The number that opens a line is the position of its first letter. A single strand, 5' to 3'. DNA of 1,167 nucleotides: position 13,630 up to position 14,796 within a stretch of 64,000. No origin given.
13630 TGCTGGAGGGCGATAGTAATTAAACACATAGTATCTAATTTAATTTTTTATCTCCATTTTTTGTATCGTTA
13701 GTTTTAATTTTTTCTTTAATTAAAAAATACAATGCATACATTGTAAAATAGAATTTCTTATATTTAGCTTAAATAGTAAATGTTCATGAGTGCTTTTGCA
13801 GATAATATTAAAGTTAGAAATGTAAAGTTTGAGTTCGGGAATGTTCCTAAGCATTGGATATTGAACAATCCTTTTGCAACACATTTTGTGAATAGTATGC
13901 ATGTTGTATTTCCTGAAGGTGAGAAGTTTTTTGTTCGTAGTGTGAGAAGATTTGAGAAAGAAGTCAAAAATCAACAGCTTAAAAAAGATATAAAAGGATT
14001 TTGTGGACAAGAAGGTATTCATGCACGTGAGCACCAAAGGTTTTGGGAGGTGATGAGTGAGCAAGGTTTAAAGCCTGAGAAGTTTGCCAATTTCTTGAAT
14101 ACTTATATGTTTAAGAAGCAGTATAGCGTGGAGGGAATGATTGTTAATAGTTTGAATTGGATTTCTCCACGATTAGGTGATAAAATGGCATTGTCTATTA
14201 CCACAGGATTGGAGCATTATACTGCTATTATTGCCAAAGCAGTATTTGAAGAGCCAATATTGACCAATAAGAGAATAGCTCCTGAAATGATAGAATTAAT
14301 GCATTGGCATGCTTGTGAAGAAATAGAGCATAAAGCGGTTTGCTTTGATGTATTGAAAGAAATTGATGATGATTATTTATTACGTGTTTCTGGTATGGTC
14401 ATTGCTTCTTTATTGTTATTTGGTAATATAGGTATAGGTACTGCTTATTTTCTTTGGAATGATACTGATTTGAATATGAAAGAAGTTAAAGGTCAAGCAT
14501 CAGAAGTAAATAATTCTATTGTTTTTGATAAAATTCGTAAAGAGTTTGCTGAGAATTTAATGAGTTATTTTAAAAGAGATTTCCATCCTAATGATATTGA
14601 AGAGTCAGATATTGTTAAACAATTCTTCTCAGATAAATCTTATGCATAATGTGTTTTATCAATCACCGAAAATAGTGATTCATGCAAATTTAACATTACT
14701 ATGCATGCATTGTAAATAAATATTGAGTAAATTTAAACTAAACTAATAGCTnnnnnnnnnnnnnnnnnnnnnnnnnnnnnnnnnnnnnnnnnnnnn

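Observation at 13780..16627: Three tandem paralogues of a 'predicted metal-dependent hydrolase' carry a di-iron-carboxylate-like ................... pattern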

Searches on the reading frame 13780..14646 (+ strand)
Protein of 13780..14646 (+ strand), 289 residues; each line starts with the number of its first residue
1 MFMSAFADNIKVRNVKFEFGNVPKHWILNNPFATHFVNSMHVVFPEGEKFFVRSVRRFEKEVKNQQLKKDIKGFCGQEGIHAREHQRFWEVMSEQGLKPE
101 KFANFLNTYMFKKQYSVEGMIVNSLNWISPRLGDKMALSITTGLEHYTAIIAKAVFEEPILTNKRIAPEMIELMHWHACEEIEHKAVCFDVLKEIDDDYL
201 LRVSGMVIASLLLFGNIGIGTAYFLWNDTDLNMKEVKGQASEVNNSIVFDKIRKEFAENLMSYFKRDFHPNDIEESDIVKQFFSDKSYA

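Call 3: search_protein_families(library=pfam, proteins=[window:13780-14646:+], max_evalue=0.01)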
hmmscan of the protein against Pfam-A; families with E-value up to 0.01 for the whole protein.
window:13780-14646:+ (289 aa): 1 family
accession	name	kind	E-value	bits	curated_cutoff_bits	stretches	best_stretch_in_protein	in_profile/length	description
PF10118.14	Metal_hydrol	-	1.8e-76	257.5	33.2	1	11-273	1-246/247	Predicted metal-dependent hydrolase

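Call 4: search_protein_families(library=ncbifam, proteins=[window:13780-14646:+], max_evalue=0.01)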
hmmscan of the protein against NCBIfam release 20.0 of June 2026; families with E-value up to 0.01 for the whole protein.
window:13780-14646:+ (289 aa): 0 families

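Call 6: search_solved_structures(query=window:13780-14646:+, max_evalue=10, show_alignments=2)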
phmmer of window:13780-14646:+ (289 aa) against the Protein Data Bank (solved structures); distinct sequences matched with E-value up to 10: 15.
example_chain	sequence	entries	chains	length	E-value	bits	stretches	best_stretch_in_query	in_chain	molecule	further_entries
7aor_aw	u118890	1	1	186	0.21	14.6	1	35-93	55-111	mS69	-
8ikg_R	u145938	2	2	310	0.56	13.3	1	160-227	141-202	Cannabinoid receptor 1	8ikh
5xr8_A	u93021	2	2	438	0.73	12.9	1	161-227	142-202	Cannabinoid receptor 1,Flavodoxin,Cannabinoid receptor 1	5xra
5tgz_A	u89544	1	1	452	0.77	12.8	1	161-227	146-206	Cannabinoid receptor 1,Flavodoxin,Cannabinoid receptor 1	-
7v3z_A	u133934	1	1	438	0.77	12.8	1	161-227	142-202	fusion protein of Cannabinoid receptor 1 and Flavodoxin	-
8wu1_R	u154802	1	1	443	0.89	12.6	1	160-227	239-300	Cannabinoid receptor 1,Vasopressin V2 receptor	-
6kpg_R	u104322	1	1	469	0.9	12.6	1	160-227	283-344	Cannabinoid receptor 1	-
8wrz_R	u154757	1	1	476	0.93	12.5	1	161-227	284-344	Soluble cytochrome b562,Cannabinoid receptor 1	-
7wv9_R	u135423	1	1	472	0.98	12.5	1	160-227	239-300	Cannabinoid receptor 1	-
6n4b_R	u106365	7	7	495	1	12.4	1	160-227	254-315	Cannabinoid receptor 1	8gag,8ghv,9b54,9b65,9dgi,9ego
8k8j_R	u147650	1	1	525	1.1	12.3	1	161-227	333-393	Soluble cytochrome b562,Cannabinoid receptor 1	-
9eho_P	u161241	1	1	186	1.1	12.3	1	49-111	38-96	Large ribosomal subunit protein uL22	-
23iv_D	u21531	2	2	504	1.1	12.3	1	160-227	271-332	Cannabinoid receptor 1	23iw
9erx_R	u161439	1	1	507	1.1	12.3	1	160-227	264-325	Cannabinoid receptor 1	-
6kqi_A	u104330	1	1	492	1.2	12.2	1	161-227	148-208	Cannabinoid receptor 1,GlgA glycogen synthase,Cannabinoid receptor 1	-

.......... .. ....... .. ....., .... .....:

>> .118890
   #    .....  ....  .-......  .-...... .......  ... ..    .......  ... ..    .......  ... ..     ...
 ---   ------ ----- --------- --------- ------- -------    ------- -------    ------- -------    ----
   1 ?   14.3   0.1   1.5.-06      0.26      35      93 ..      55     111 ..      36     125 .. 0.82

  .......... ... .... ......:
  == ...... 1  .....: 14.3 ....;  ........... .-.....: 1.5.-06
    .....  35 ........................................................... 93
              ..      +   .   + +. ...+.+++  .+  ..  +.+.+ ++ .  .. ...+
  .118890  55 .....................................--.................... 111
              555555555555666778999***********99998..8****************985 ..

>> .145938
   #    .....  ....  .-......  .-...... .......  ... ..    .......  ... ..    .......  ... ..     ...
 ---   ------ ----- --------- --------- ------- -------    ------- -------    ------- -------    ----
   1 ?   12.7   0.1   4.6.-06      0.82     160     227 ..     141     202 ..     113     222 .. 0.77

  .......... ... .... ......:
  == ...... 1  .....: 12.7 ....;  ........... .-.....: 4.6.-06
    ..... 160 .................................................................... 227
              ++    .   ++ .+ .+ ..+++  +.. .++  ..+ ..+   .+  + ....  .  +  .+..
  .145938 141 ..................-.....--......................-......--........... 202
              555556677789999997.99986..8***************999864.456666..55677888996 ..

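Call 8: find_homologous_proteins(query=window:13780-14646:+, max_evalue=0.00001)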
Query window:13780-14646:+ (289 aa): 1499 proteins with E <= 0.00001 among 1985 candidates; the best 120 are listed.
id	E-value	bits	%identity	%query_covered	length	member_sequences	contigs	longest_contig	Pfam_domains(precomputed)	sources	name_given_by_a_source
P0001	5.6e-192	655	100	99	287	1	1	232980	PF10118.15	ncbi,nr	ncbi:MAG: metal-dependent hydrolase [Chitinophagales bacterium]|nr:metal-dependent hydrolase [Chitin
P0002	4.0e-162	557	83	99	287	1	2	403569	PF10118.15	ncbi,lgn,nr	ncbi:MAG: metal-dependent hydrolase [Chitinophagales bacterium]|nr:metal-dependent hydrolase [Chitin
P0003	1.1e-136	473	69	98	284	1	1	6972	PF10118.15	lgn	-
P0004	4.9e-130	452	66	99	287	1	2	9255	PF10118.15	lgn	-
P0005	2.1e-129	449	65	99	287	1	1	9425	PF10118.15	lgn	-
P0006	1.5e-128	447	65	99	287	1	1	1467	PF10118.15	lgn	-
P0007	3.0e-125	436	63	99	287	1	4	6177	PF10118.15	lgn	-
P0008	9.7e-125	434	61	99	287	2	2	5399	PF10118.15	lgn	-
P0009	2.8e-124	433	66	99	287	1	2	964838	PF10118.15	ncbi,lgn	-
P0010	1.0e-123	431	63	99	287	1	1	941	PF10118.15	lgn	-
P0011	2.8e-122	426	63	99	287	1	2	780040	PF10118.15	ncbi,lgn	-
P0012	3.4e-122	426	63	99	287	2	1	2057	PF10118.15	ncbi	-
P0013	3.6e-122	426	63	99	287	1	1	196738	PF10118.15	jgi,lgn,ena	-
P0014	1.0e-121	424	61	99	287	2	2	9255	PF10118.15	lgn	-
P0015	1.2e-121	424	61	99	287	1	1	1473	PF10118.15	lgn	-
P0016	1.4e-121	424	63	99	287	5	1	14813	PF10118.15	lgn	-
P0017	2.0e-121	423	62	99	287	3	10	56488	PF10118.15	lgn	-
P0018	2.3e-121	423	61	99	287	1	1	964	PF10118.15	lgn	-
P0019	8.9e-121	421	62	99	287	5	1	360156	PF10118.15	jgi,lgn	jgi:predicted metal-dependent hydrolase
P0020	1.1e-120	421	63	99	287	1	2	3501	PF10118.15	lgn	-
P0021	1.3e-120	421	63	99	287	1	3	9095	PF10118.15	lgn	-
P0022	1.6e-120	420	61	99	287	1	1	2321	PF10118.15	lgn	-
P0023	3.2e-120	419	63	99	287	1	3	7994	PF10118.15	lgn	-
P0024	9.0e-120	418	63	99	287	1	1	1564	PF10118.15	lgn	-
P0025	9.0e-120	418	63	99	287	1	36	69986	PF10118.15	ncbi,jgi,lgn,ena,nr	ncbi:MAG TPA: metal-dependent hydrolase [Chitinophagales bacterium]|jgi:predicted metal-dependent hy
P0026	9.6e-120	418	63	99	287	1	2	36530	PF10118.15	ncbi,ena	-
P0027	1.2e-119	417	63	99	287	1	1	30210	PF10118.15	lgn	-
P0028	1.3e-119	417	63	99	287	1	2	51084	PF10118.15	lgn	-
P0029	1.5e-119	417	63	99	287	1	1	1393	PF10118.15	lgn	-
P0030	1.5e-119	417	63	99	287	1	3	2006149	PF10118.15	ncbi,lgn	ncbi:MAG: metal-dependent hydrolase [Chitinophagales bacterium]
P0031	1.8e-119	417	63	99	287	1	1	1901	PF10118.15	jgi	-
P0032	2.2e-119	417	63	99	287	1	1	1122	PF10118.15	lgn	-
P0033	2.2e-119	417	63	99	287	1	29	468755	PF10118.15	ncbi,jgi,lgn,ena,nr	ncbi:MAG TPA: metal-dependent hydrolase [Chitinophagales bacterium]|jgi:predicted metal-dependent hy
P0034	2.3e-119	417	63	99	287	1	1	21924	PF10118.15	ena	-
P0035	3.6e-119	416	63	99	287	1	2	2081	PF10118.15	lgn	-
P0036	3.6e-119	416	63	99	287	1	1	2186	PF10118.15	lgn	-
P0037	4.5e-119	416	62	99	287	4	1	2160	PF10118.15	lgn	-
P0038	5.0e-119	415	62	99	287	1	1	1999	PF10118.15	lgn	-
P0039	5.7e-119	415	63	99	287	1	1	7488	PF10118.15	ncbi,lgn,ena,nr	ncbi:MAG TPA: metal-dependent hydrolase [Chitinophagales bacterium]|nr:metal-dependent hydrolase [Ch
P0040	6.5e-119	415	63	99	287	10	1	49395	PF10118.15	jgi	jgi:uncharacterized protein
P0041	7.9e-119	415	62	99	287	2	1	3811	PF10118.15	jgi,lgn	jgi:predicted metal-dependent hydrolase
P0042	8.6e-119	415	62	99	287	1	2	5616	PF10118.15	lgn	-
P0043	9.5e-119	415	63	98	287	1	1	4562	PF10118.15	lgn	-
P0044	1.1e-117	411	62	99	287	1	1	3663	PF10118.15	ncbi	-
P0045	1.1e-117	411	60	99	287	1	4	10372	PF10118.15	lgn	-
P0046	1.6e-117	411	61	99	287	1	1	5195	PF10118.15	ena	-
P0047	1.9e-117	410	60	98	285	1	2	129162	PF10118.15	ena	-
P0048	2.6e-117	410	62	99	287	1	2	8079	PF10118.15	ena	-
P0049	5.0e-117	409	62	99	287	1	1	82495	PF10118.15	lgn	-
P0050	6.0e-117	409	62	99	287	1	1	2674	PF10118.15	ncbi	-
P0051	9.3e-117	408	61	99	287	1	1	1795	PF10118.15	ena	-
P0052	1.1e-116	408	61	98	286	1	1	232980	PF10118.15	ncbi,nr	ncbi:MAG: metal-dependent hydrolase [Chitinophagales bacterium]|nr:metal-dependent hydrolase [Chitin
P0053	1.3e-116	407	61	99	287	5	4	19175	PF10118.15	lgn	-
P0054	2.1e-116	407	62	99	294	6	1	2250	PF10118.15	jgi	jgi:hypothetical protein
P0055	2.4e-116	407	61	97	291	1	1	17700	PF10118.15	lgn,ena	-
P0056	4.9e-116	406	60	97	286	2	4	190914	PF10118.15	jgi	jgi:uncharacterized protein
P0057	6.9e-116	405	61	99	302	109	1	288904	PF10118.15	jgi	jgi:predicted metal-dependent hydrolase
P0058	7.6e-116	405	60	99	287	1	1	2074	PF10118.15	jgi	jgi:predicted metal-dependent hydrolase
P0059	1.5e-115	404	62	99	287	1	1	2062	PF10118.15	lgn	-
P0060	1.5e-115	404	60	99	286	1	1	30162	PF10118.15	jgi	jgi:predicted metal-dependent hydrolase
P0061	1.7e-115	404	61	99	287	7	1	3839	PF10118.15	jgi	jgi:predicted metal-dependent hydrolase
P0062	1.7e-115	404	62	99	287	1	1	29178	PF10118.15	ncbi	-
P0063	2.4e-115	403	62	99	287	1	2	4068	PF10118.15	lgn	-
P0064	2.6e-115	403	60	99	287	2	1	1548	PF10118.15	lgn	-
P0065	2.9e-115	403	62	99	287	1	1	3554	PF10118.15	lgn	-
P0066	4.2e-115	403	62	99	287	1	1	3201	PF10118.15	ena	-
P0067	4.6e-115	402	61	99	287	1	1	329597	PF10118.15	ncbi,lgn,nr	ncbi:MAG: metal-dependent hydrolase [Sphingobacteriales bacterium]|nr:metal-dependent hydrolase [Sph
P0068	6.1e-115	402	60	98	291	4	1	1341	PF10118.15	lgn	-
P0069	6.1e-115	402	60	99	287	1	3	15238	PF10118.15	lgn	-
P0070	9.5e-115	401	60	99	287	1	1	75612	PF10118.15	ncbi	ncbi:MAG: metal-dependent hydrolase [Chitinophagales bacterium]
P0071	1.2e-114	401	62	99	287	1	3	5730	PF10118.15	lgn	-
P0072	1.4e-114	401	59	99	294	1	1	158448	PF10118.15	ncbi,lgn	-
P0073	1.8e-114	401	62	99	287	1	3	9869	PF10118.15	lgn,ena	-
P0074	1.8e-114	400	59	99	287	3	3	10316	PF10118.15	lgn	-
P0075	2.8e-114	400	61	99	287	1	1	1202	PF10118.15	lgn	-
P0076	4.0e-114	399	59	97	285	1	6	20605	PF10118.15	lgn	-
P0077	5.2e-114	399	60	97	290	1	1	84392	PF10118.15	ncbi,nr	ncbi:MAG: metal-dependent hydrolase [Chitinophagales bacterium]|nr:metal-dependent hydrolase [Chitin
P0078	6.9e-114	399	58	99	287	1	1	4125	PF10118.15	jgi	jgi:predicted metal-dependent hydrolase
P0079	7.7e-114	398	61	99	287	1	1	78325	PF10118.15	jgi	jgi:predicted metal-dependent hydrolase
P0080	9.9e-114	398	59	99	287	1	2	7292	PF10118.15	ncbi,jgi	jgi:predicted metal-dependent hydrolase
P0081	1.4e-113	398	57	99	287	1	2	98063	PF10118.15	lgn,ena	-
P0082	1.4e-113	398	61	99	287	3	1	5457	PF10118.15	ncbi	-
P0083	1.5e-113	397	62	98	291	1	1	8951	PF10118.15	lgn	-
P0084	2.0e-113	397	58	99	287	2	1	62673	PF10118.15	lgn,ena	-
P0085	2.0e-113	397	60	99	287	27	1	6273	PF10118.15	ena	-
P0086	2.6e-113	397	60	100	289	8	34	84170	PF10118.15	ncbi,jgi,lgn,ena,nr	ncbi:MAG TPA: metal-dependent hydrolase [Chitinophagales bacterium]|nr:metal-dependent hydrolase [Ch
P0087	3.2e-113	396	60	99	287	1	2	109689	PF10118.15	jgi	jgi:uncharacterized protein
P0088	3.9e-113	396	58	97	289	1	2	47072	PF10118.15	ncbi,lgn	-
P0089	1.5e-112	394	59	97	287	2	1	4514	PF10118.15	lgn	-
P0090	1.5e-112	394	62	97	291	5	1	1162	PF10118.15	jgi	jgi:uncharacterized protein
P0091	1.7e-112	394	61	99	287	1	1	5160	PF10118.15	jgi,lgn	-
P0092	2.8e-112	393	59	99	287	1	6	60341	PF10118.15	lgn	-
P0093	5.0e-112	392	61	99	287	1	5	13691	PF10118.15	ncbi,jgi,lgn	-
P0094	5.1e-112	392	59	99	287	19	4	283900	PF10118.15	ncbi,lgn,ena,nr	ncbi:MAG: metal-dependent hydrolase [Chitinophagales bacterium]|nr:metal-dependent hydrolase [Chitin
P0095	6.3e-112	392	58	98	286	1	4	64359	PF10118.15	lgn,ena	-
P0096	7.9e-112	392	60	99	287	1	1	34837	PF10118.15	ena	-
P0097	1.2e-111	391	60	99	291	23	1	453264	PF10118.15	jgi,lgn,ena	-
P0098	1.4e-111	391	60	99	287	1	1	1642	PF10118.15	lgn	-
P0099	2.2e-111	390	60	97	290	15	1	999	PF10118.15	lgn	-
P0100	2.3e-111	390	59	100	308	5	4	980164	PF10118.15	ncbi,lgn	-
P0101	5.6e-111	389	59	97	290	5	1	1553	PF10118.15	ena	-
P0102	6.9e-111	389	60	99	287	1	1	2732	PF10118.15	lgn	-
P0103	1.2e-110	388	60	97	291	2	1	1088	PF10118.15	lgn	-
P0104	2.3e-110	387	58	97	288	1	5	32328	PF10118.15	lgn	-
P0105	2.4e-110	387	63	91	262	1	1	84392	PF10118.15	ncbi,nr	ncbi:MAG: metal-dependent hydrolase [Chitinophagales bacterium]|nr:metal-dependent hydrolase [Chitin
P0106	2.8e-110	387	59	99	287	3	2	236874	PF10118.15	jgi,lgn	jgi:predicted metal-dependent hydrolase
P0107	3.5e-110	386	56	98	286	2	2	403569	PF10118.15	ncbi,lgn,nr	ncbi:MAG: metal-dependent hydrolase [Chitinophagales bacterium]|nr:metal-dependent hydrolase [Chitin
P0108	5.5e-109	382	59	97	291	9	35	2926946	PF10118.15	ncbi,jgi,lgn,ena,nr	ncbi:MAG TPA: metal-dependent hydrolase [Chitinophagales bacterium]|jgi:predicted metal-dependent hy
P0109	9.9e-109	382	58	99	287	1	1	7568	PF10118.15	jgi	jgi:predicted metal-dependent hydrolase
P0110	1.8e-108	381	64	91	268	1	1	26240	PF10118.15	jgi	jgi:uncharacterized protein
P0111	1.3e-107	378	57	99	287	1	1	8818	PF10118.15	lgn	-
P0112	2.9e-104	367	54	99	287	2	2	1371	PF10118.15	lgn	-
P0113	9.3e-104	365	63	88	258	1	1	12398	PF10118.15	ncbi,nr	ncbi:MAG: metal-dependent hydrolase [Bacteroidota bacterium]|nr:metal-dependent hydrolase [Bacteroid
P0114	2.5e-102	361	56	97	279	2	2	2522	PF10118.15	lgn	-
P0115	9.7e-102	359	62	87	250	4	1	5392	PF10118.15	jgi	-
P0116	1.0e-101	359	56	97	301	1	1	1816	PF10118.15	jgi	-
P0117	2.3e-101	357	53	99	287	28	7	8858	PF10118.15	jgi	jgi:hypothetical protein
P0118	6.6e-100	353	62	87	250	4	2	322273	PF10118.15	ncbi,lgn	-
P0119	7.0e-100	353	54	97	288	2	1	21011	PF10118.15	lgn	-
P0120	5.3e-99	350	54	97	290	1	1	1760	PF10118.15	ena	-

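Call 24: predict_structure(alignment_id=A2)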
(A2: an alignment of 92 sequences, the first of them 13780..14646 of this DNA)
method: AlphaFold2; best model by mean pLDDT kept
length: 289 residues; sequences in the alignment: 92
mean_pLDDT: 90.1   pTM: 0.89
mean pLDDT of the five models: 90.1, 89.9, 89.1, 88.9, 88.2
residues with pLDDT >= 90: 220; 70-90: 45; 50-70: 20; < 50: 4
segments of 3 or more residues with pLDDT < 50: 1-3
pLDDT, mean of each block of 10 residues (from residue 1): 55 92 90 93 94 96 96 96 95 96 95 89 96 98 95 80 83 94 96 98 98 96 94 74 62 84 96 90 92
secondary structure, 60 per line:
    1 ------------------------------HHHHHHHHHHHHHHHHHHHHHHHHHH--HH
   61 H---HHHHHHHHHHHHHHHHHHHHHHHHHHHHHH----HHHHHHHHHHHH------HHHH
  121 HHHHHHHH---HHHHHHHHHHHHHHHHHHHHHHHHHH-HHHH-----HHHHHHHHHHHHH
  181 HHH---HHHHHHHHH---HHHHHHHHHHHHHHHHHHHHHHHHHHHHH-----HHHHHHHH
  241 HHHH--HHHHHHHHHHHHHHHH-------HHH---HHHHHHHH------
elements in order: H31-56 H65-94 H99-110 H117-128 H132-157 H159-162 H168-183 H187-195 H199-227 H233-244 H247-262 H276-283

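Call 26: search_protein_representatives(protein=window:13780-14646:+)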
Query: 289 residues. Proteins with E-value up to 0.001 (for the whole library): 2599; up to 1e-10: 1448; up to 1e-30: 172. The best 150 are listed.
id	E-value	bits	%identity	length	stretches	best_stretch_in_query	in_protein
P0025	2.9e-120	417.8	63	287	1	4-289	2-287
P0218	1.4e-72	261.4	47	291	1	5-285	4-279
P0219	1.3e-66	241.7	44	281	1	8-286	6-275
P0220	1.2e-58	215.6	43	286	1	13-285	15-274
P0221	1.2e-57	212.4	41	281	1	11-285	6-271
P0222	4.5e-56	207.2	45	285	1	12-284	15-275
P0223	4.0e-55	204.1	40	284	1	11-284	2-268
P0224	3.9e-54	200.8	41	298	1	11-285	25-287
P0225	5.0e-54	200.5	42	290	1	9-284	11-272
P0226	1.0e-52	196.2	42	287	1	9-281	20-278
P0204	1.2e-52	195.9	41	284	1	8-289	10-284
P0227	1.3e-51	192.6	42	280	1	11-283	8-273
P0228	1.8e-50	188.8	39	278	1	9-283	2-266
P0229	5.5e-50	187.2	42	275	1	12-283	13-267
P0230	7.8e-50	186.7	40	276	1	12-287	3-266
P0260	1.7e-39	152.8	36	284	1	7-277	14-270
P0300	2.4e-35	139.2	35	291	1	6-285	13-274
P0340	1.7e-32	129.8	32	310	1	11-277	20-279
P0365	2.1e-31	126.2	31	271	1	13-283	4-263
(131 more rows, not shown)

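Call 40: search_solved_structures(query=A3, max_evalue=10, show_alignments=5)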
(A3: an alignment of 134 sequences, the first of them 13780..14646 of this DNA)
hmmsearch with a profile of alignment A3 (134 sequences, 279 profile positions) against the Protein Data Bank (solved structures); distinct sequences matched with E-value up to 10: 1.
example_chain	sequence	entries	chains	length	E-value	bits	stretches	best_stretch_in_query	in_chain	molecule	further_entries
9u78_A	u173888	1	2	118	0.4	13.2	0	54-96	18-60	Single Chain Protein of De Novo Designed Helix Bundles-4EH2 with KDPV Loop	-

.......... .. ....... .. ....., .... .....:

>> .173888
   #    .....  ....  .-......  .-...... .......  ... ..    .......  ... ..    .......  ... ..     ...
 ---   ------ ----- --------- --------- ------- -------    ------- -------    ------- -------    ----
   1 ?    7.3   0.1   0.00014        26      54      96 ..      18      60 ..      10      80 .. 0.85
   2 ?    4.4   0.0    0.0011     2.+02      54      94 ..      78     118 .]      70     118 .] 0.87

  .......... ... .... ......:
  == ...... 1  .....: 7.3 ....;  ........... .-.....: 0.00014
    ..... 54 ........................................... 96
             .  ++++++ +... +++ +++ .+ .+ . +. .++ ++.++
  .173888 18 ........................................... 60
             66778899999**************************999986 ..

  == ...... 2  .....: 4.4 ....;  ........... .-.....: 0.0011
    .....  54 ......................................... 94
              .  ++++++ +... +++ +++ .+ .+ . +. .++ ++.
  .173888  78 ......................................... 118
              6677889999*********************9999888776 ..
